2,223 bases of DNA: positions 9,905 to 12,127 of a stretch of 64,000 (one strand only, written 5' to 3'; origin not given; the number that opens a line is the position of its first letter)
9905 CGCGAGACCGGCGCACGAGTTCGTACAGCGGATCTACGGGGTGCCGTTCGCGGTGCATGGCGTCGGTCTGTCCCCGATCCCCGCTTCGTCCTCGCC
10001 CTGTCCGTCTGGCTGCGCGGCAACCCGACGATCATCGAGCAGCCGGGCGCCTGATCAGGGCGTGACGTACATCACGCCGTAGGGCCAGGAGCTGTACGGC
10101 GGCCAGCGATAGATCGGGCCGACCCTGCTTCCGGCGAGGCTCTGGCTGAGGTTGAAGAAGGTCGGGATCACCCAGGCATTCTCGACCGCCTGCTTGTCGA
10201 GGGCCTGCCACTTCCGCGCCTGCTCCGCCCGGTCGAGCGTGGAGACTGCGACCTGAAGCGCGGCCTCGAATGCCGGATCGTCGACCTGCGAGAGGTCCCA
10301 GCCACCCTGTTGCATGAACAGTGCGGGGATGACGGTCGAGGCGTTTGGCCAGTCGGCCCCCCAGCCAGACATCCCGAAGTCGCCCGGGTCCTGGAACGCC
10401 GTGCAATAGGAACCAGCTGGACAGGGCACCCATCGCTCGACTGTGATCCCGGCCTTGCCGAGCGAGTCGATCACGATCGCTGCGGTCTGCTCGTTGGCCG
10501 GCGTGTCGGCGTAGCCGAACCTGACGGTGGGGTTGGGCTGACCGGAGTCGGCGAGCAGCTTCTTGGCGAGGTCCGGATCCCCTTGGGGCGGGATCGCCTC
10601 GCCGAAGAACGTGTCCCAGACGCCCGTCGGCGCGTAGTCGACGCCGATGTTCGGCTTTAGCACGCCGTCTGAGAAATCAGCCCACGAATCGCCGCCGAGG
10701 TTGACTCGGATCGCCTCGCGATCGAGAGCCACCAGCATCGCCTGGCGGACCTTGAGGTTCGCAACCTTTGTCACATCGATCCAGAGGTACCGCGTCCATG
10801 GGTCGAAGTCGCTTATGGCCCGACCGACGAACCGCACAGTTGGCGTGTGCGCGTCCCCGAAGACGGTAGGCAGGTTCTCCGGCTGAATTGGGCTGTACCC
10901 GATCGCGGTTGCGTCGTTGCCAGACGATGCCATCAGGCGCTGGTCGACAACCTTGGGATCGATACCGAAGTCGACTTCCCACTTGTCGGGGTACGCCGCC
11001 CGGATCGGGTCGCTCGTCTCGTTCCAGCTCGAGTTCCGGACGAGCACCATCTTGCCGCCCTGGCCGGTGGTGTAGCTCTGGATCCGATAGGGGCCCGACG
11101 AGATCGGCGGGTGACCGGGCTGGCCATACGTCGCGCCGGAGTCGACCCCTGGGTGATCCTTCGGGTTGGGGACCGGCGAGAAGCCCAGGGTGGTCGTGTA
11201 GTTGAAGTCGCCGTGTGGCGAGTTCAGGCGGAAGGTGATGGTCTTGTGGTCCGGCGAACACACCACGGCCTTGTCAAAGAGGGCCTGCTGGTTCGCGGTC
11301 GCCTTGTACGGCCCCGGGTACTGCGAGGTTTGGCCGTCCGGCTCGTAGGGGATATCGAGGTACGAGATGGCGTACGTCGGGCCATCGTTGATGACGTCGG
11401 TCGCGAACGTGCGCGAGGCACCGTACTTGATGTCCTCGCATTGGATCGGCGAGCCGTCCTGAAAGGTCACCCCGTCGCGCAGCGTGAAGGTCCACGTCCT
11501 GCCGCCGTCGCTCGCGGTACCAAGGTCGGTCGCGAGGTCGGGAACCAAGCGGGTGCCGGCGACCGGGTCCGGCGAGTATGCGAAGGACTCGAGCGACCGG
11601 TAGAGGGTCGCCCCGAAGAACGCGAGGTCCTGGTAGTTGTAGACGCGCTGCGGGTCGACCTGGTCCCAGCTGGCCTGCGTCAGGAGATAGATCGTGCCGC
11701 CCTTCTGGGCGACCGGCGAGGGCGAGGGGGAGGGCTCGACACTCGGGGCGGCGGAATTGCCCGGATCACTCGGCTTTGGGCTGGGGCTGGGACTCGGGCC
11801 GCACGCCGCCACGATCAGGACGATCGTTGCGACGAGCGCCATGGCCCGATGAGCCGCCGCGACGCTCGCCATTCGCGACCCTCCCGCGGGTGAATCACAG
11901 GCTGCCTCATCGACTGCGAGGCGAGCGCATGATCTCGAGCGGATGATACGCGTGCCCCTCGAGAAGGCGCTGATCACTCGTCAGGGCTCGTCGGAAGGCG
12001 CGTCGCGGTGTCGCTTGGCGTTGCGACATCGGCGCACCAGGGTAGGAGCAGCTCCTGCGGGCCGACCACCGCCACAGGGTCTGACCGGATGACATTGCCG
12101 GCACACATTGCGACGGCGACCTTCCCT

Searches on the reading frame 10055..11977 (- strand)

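Call 53: search_protein_families(library=pfam, proteins=[window:10055-11977:-], max_evalue=0.0001)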
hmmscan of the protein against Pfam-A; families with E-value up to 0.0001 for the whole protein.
window:10055-11977:- (640 aa): 1 family
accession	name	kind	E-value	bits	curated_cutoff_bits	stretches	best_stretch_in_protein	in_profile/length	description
PF00496.27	SBP_bac_5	-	6.4e-46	157.6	32.4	1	144-557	2-364/368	Bacterial extracellular solute-binding proteins, family 5 Middle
